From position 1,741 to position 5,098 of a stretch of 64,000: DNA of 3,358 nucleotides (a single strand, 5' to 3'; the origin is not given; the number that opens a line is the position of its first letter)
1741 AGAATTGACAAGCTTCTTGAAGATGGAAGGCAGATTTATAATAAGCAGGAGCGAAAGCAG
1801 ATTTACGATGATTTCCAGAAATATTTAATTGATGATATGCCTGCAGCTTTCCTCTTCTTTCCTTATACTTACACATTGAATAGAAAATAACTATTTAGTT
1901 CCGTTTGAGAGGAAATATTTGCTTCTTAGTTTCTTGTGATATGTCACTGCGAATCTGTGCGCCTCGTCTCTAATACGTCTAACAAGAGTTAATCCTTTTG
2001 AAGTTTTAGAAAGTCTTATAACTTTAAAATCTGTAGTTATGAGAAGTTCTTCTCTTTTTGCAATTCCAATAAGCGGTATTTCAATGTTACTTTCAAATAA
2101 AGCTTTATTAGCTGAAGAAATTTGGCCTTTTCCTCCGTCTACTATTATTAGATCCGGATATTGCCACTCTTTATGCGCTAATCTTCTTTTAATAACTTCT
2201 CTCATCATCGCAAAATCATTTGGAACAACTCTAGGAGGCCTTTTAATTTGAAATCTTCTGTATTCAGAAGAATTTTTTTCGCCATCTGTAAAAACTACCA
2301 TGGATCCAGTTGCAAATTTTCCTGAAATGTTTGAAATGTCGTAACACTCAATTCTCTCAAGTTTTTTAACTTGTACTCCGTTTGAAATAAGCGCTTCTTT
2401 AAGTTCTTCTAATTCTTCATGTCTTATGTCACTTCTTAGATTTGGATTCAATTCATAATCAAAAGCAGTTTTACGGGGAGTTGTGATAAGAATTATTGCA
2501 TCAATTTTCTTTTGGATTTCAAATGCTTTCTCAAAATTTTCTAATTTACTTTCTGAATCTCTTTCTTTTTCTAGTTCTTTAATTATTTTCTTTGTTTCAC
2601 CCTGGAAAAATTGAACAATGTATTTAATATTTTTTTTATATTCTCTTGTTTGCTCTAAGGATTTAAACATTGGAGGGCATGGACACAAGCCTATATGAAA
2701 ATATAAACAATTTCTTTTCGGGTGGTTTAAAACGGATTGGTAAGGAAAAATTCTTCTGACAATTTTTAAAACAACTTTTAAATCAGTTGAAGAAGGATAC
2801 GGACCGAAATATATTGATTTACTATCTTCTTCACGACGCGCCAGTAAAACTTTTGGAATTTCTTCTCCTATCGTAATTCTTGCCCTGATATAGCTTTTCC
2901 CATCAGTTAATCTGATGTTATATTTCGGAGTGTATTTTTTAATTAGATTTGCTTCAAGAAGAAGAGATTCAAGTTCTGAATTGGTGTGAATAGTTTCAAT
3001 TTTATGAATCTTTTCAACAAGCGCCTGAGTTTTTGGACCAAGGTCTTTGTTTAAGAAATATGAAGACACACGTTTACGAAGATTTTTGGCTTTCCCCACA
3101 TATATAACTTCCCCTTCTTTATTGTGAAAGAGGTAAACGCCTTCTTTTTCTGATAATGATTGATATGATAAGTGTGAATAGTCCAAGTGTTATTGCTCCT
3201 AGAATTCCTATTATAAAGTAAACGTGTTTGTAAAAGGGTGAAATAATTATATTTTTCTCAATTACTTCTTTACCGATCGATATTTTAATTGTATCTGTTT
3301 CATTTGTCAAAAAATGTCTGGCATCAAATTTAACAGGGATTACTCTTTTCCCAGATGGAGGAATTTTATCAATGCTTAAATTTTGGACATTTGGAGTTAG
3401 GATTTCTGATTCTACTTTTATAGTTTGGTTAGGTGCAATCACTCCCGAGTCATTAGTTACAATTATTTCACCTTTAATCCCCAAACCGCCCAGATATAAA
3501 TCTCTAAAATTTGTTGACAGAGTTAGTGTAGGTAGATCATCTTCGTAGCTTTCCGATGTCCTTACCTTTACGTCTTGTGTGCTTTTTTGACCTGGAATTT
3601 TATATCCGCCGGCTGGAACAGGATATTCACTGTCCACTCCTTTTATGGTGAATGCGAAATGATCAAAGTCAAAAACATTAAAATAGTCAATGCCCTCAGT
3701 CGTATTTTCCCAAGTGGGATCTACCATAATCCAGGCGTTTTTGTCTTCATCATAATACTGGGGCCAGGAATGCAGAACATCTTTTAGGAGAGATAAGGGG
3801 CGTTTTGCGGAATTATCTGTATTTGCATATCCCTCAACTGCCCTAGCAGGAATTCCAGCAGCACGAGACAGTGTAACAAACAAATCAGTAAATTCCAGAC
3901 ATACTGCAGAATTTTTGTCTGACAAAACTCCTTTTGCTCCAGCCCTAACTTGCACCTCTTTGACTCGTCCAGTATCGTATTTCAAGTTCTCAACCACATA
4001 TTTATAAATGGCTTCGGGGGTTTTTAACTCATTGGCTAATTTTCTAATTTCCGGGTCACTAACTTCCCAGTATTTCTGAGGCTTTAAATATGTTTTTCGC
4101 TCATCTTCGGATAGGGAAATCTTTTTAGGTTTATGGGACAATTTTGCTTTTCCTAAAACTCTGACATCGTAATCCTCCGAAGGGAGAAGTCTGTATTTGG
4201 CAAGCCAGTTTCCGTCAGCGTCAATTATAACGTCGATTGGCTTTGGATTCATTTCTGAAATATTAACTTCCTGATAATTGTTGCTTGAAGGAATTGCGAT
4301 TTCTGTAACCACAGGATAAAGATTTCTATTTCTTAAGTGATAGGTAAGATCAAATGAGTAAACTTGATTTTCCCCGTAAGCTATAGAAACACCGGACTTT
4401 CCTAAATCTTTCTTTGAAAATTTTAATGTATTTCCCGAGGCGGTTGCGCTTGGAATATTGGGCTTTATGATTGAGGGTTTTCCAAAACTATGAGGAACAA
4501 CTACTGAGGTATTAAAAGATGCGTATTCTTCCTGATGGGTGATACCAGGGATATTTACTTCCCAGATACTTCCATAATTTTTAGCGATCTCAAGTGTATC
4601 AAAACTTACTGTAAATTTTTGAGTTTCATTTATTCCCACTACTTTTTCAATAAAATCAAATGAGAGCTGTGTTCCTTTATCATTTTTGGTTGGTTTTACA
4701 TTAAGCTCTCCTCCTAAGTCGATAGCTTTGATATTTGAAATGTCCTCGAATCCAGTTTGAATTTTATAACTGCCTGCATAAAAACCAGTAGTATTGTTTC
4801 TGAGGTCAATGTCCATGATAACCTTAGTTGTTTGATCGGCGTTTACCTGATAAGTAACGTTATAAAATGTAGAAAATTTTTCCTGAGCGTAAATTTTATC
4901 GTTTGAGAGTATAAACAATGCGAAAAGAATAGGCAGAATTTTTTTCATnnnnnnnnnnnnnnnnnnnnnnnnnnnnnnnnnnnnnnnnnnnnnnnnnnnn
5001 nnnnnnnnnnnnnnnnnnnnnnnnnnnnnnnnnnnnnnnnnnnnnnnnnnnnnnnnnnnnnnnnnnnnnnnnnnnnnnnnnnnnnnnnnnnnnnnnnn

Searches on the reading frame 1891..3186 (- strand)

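Call 55: search_protein_families(library=pfam, proteins=[window:1891-3186:-], max_evalue=0.001)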
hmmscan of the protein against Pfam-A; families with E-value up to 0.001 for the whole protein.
window:1891-3186:- (431 aa): 2 families
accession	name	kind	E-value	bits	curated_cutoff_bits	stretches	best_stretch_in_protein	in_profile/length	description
PF08459.17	UvrC_RNaseH_dom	-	1.1e-47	162.3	22.3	1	274-414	8-159/159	UvrC RNAse H endonuclease domain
PF01541.30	GIY-YIG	-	9.7e-12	45.5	22.6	1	16-90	3-78/78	GIY-YIG catalytic domain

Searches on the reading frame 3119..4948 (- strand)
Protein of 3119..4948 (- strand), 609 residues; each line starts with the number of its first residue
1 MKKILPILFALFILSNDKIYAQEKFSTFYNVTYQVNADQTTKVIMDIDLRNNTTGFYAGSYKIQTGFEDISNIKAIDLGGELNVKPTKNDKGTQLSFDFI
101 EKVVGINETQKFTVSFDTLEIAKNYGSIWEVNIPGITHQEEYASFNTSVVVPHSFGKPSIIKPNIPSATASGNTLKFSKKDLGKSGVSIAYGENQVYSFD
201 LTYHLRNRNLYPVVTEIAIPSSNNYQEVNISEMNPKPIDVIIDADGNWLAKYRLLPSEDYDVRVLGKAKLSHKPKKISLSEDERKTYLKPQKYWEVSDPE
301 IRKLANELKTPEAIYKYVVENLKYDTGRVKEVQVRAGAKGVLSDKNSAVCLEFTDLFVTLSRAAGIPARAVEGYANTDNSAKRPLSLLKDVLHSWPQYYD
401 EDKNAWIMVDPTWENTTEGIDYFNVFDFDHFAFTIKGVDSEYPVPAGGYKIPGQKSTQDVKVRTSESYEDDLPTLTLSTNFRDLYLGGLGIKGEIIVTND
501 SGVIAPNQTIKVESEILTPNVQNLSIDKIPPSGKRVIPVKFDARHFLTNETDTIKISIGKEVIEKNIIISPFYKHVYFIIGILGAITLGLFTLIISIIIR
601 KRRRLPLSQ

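Call 55: search_protein_families(library=pfam, proteins=[window:3119-4948:-], max_evalue=0.001)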
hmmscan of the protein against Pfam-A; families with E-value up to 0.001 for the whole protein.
window:3119-4948:- (609 aa): 1 family
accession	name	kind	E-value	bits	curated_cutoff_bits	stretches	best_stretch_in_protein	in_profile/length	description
PF01841.26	Transglut_core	-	2.5e-17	63.6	23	1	302-411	9-108/108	Transglutaminase-like superfamily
